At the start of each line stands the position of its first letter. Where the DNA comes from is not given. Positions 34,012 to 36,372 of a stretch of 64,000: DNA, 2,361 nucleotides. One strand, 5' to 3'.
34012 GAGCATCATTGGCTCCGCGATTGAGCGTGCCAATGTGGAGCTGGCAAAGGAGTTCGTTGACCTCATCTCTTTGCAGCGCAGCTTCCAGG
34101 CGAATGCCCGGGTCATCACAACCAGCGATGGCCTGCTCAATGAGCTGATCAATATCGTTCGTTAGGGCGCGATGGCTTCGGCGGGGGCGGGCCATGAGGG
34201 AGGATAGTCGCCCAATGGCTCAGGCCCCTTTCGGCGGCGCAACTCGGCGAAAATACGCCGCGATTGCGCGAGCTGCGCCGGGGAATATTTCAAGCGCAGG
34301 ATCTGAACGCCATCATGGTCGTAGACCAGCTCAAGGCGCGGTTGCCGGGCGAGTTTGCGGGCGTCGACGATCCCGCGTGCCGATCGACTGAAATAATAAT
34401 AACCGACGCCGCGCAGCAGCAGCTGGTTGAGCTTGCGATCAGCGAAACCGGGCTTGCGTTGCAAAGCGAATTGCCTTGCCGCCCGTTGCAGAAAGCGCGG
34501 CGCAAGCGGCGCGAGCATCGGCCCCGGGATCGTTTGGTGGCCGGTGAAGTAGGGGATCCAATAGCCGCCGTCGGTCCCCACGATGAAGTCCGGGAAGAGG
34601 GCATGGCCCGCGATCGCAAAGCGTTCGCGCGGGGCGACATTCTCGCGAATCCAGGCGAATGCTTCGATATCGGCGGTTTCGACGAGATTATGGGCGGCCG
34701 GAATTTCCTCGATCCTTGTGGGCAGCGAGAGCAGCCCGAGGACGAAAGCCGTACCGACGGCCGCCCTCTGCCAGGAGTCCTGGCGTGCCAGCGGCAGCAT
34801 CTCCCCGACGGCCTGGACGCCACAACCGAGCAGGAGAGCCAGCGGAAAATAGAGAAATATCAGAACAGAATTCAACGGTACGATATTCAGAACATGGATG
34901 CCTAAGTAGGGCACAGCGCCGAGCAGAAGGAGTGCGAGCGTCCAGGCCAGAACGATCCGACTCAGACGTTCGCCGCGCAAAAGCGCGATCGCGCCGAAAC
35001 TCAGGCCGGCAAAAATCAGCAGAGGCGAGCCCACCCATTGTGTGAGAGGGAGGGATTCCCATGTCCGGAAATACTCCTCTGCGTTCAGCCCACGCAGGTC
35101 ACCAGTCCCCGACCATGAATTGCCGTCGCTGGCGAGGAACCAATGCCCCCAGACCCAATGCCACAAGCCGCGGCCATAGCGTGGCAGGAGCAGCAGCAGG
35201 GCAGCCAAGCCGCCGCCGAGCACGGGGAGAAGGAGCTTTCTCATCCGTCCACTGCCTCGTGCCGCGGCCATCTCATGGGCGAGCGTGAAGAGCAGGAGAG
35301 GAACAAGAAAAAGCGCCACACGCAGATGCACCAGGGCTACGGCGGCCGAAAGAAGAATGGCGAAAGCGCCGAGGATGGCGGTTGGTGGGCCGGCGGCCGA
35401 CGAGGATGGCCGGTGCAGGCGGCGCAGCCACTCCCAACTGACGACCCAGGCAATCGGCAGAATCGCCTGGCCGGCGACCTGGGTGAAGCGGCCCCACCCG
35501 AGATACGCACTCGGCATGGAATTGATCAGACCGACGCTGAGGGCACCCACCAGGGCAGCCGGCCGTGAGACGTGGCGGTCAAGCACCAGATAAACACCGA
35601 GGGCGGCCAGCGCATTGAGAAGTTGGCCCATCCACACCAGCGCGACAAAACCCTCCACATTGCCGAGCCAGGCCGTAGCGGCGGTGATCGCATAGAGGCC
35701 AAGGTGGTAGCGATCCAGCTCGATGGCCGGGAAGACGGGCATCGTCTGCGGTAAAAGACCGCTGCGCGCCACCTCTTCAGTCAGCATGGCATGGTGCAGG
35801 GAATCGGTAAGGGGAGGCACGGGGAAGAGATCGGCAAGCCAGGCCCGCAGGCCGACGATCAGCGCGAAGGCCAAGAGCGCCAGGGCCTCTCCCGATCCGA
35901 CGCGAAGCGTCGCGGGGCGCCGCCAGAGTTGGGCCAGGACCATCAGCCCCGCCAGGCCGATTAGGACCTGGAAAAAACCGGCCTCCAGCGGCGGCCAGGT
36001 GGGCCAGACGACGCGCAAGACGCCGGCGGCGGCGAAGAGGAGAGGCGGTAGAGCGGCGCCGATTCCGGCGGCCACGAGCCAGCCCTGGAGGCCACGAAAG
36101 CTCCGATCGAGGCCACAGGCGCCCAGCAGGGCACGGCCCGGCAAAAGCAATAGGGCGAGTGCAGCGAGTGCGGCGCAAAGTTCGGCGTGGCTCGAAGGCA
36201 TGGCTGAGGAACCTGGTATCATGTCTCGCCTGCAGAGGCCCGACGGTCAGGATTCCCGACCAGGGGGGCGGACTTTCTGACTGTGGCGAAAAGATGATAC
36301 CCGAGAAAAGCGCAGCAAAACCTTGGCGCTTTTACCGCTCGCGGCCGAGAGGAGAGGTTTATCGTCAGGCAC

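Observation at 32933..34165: Decayed flagellar hook locus: flgD C-terminal stub plus N-truncated, frameshifted flgE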

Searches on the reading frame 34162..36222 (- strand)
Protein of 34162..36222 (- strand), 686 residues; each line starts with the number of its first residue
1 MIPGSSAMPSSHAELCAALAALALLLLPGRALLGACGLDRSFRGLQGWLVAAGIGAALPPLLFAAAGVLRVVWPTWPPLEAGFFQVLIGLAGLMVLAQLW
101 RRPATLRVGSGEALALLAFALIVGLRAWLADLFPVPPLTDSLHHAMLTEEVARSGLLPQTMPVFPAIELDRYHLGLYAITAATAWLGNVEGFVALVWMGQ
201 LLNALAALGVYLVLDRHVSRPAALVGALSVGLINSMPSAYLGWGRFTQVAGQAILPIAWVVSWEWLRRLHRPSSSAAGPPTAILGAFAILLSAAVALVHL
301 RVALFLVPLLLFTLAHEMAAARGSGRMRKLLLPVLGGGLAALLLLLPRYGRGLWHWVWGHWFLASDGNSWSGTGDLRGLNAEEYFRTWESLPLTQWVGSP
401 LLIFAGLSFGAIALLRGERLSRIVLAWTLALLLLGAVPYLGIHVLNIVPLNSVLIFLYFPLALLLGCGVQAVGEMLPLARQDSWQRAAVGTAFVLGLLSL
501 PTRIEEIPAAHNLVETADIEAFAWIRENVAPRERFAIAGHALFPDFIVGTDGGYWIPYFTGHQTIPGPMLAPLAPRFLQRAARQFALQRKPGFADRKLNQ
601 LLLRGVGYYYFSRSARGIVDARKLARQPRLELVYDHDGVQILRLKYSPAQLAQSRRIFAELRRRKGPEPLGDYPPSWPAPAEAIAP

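Call 5: search_protein_families(library=pfam, proteins=[window:34162-36222:-], max_evalue=0.01)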
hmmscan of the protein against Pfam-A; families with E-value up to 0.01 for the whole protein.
window:34162-36222:- (686 aa): 0 families

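Call 19: find_related_loci(query=window:34162-36222:-, collection=genome_contigs, flank=10000)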
Query window:34162-36222:- (686 aa) in genome_contigs; peptide patterns used: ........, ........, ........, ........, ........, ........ (x = any residue, [..] = any of these).
60 stretches matched a pattern; 2 encode a relative of the query (tblastn E <= 1e-3); 2 distinct loci.
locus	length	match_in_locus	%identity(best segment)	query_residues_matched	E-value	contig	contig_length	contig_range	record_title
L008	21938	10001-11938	53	27-680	0e+0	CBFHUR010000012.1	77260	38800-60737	MAG: Candidatus Binatia bacterium isolate Co_bin_149_indstr genome assembly, contig: Co_bin_149_indstr_c12, whole genome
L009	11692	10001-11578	26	116-647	3e-26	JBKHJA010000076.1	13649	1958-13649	MAG: Candidatus Aminicenantes bacterium isolate D4M11_12 NODE_2484_length_13649_cov_19.377446, whole genome shotgun sequ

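Call 21: find_related_loci(query=window:34162-36222:-, collection=metagenome_contigs, flank=10000)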
Query window:34162-36222:- (686 aa) in metagenome_contigs; peptide patterns used: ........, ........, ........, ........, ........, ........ (x = any residue, [..] = any of these).
100 stretches matched a pattern; 4 encode a relative of the query (tblastn E <= 1e-3); 4 distinct loci.
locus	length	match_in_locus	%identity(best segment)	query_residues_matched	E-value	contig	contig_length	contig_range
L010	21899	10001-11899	53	28-664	0e+0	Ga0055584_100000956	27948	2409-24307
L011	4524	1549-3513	53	6-660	0e+0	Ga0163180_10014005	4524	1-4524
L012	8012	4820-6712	53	27-658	0e+0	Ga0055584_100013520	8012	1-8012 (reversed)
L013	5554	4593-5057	26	516-671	9e-9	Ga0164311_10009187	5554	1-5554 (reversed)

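Call 24: find_homologous_proteins(query=window:34162-36222:-, max_evalue=1e-10)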
Query window:34162-36222:- (686 aa): 26 proteins with E <= 1e-10 among 8000 candidates.
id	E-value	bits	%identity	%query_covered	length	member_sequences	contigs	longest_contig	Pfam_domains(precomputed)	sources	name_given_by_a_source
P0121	0.0e+0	1483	99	99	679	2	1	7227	-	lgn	-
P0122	0.0e+0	1195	80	99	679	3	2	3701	-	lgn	-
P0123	0.0e+0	1101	78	93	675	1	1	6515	-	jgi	jgi:hypothetical protein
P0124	1.0e-210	720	52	96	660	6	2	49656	-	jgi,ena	-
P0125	6.7e-210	717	52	96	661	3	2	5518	-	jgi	jgi:hypothetical protein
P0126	6.8e-210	717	54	94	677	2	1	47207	-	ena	-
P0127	1.0e-207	710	53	93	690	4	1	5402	-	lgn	-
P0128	5.6e-207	708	53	95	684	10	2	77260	-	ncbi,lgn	-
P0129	3.9e-203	695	50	97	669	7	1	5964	-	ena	-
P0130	1.8e-202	693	51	96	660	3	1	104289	-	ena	-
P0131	4.2e-83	298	35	93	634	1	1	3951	-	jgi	jgi:hypothetical protein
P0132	5.4e-79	285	37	91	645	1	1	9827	PF20176.4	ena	-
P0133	9.9e-77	277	35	91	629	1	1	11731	-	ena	-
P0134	1.6e-75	273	34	90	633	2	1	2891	-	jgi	jgi:hypothetical protein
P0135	7.3e-29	119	37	26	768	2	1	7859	PF20176.4,PF20604.4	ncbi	-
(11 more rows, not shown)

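Call 25: find_encoding_contigs(protein=P0121, flank=10000, max_places=4)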
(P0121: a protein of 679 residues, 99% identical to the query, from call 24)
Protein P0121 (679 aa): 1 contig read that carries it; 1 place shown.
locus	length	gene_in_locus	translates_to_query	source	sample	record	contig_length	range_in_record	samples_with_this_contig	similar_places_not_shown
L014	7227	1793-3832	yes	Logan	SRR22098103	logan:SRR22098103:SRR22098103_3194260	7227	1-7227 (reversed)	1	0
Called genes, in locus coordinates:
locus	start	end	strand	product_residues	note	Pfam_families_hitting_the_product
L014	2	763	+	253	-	?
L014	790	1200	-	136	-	PF02154:FliM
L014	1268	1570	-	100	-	-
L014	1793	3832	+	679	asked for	-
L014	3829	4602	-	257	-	PF22692:LlgE_F_G_D1 (weak), PF07559:FlgE_D2, PF06429:Flg_bbr_C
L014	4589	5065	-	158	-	-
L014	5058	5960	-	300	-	PF02492:cobW, PF07683:CobW_C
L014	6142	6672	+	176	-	PF00583:Acetyltransf_1, PF13673:Acetyltransf_10, PF13508:Acetyltransf_7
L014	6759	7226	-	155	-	?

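Call 26: find_encoding_contigs(protein=P0122, flank=10000, max_places=4)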
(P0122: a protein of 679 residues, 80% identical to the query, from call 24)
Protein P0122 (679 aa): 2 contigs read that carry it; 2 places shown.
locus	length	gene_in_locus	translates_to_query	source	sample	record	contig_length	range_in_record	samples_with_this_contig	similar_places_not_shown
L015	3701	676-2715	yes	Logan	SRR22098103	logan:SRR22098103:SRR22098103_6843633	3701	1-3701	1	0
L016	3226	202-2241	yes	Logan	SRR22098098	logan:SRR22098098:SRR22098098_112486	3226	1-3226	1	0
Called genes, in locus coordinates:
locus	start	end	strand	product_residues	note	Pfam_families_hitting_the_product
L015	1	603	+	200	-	?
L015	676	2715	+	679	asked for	-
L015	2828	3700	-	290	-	?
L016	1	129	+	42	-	?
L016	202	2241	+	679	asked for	-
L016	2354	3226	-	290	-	?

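Call 27: find_encoding_contigs(protein=P0123, flank=10000, max_places=4)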
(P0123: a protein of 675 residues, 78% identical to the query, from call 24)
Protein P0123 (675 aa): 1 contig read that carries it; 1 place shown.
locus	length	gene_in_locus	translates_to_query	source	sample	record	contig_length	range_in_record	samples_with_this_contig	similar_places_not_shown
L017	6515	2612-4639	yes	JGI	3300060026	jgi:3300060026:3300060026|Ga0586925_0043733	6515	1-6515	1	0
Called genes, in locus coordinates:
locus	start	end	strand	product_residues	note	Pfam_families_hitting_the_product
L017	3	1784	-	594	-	?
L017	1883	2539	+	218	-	PF02163:Peptidase_M50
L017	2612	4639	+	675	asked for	-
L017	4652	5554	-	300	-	PF02492:cobW, PF07683:CobW_C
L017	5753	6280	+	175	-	PF00583:Acetyltransf_1, PF13673:Acetyltransf_10, PF13508:Acetyltransf_7, PF08445:FR47 (faint)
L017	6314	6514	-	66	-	?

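Call 40: find_encoding_contigs(protein=P0126, flank=10000, max_places=3)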
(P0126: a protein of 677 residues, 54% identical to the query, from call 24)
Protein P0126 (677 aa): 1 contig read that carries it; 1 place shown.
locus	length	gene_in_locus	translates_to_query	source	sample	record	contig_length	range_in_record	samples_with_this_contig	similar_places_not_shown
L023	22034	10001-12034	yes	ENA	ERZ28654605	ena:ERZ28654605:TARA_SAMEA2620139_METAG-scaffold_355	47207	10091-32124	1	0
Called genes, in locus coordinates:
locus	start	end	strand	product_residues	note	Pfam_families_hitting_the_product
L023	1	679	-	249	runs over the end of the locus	PF04542:Sigma70_r2, PF04539:Sigma70_r3 (weak), PF08281:Sigma70_r4_2 (weak), PF04545:Sigma70_r4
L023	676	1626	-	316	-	PF02374:ArsA_ATPase (weak), PF06564:CBP_BcsQ (faint), PF10609:ParA, PF13614:AAA_31, PF00142:Fer4_NifH, PF01656:CbiA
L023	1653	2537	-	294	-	PF00448:SRP54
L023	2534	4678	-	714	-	PF00771:FHIPEP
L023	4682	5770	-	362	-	PF01312:Bac_export_2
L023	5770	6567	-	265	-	PF01311:Bac_export_1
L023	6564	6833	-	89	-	PF01313:Bac_export_3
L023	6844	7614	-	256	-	PF00813:FliP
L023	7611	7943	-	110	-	PF04347:FliO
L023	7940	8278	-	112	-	PF01052:FliMN_C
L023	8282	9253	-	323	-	PF02154:FliM, PF01052:FliMN_C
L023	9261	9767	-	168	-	PF03748:FliL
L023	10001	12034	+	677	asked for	-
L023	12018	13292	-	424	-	PF00460:Flg_bb_rod (weak), PF22692:LlgE_F_G_D1, PF07559:FlgE_D2, PF06429:Flg_bbr_C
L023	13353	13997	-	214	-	PF03963:FlgD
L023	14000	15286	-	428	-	-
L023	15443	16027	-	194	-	-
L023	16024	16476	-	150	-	-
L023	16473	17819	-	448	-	PF02874:ATP-synt_ab_N (weak), PF00006:ATP-synt_ab, PF18269:T3SS_ATPase_C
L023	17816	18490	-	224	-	PF02108:FliH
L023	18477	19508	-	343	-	PF14842:FliG_N, PF14841:FliG_M, PF01706:FliG_C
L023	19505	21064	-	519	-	PF01514:YscJ_FliF, PF08345:YscJ_FliF_C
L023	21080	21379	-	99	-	PF02049:FliE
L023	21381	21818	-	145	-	PF00460:Flg_bb_rod (weak), PF06429:Flg_bbr_C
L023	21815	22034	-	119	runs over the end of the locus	-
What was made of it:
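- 34162..36222 (-): Intact 686-aa polytopic membrane-protein gene of unknown function ('memb686', a distant DUF6541 relative). It is nested between flgE and fliL and is retained in every relative whether or not that relative is flagellated. Nested the same way in the intact operon of L023 (call 40).
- The locus is orthologous, by the nested memb686 gene and by gene order, to the single main operon of the flagellated relative L023 (call 40).
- Tried and rejected: All of these were needless once L023 showed the nested layout in an intact operon (call 40).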

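Call 46: find_encoding_contigs(protein=P0130, flank=10000, max_places=2)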
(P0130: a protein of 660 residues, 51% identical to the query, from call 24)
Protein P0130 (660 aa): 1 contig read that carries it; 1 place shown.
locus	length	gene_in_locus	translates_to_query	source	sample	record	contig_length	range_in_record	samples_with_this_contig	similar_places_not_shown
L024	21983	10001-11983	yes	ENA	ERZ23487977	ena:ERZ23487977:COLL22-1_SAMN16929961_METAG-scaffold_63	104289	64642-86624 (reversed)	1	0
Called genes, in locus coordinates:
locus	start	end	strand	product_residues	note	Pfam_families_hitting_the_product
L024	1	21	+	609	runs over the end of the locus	PF02776:TPP_enzyme_N, PF00205:TPP_enzyme_M, PF02775:TPP_enzyme_C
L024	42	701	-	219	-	PF01381:HTH_3 (weak), PF12844:HTH_19 (weak), PF13560:HTH_31 (weak), PF02311:AraC_binding (weak), PF07883:Cupin_2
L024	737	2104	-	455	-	PF07690:MFS_1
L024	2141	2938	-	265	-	PF11306:DUF3108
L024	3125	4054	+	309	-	PF00487:FA_desaturase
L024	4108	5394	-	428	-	PF03952:Enolase_N, PF00113:Enolase_C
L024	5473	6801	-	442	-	PF13469:Sulfotransfer_3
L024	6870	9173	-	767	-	PF04945:YHS, PF19335:HMBD, PF00122:E1-E2_ATPase, PF00702:Hydrolase, PF08282:Hydrolase_3 (faint)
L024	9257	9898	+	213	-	PF02163:Peptidase_M50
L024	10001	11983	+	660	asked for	-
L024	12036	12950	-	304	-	PF02492:cobW, PF07683:CobW_C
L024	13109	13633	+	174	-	PF00583:Acetyltransf_1, PF13673:Acetyltransf_10, PF13508:Acetyltransf_7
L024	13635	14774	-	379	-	PF02515:CoA_transf_3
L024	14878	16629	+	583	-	PF07969:Amidohydro_3, PF01979:Amidohydro_1 (weak)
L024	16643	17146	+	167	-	PF01980:TrmO_N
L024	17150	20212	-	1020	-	PF00873:ACR_tran, PF03176:MMPL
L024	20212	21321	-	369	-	PF25917:BSH_RND, PF25944:Beta-barrel_RND (weak), PF25954:Beta-barrel_RND_2, PF25967:RND-MFP_C (faint), PF25975:CzcB_C, PF25989:YknX_C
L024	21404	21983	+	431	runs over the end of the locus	PF07670:Gate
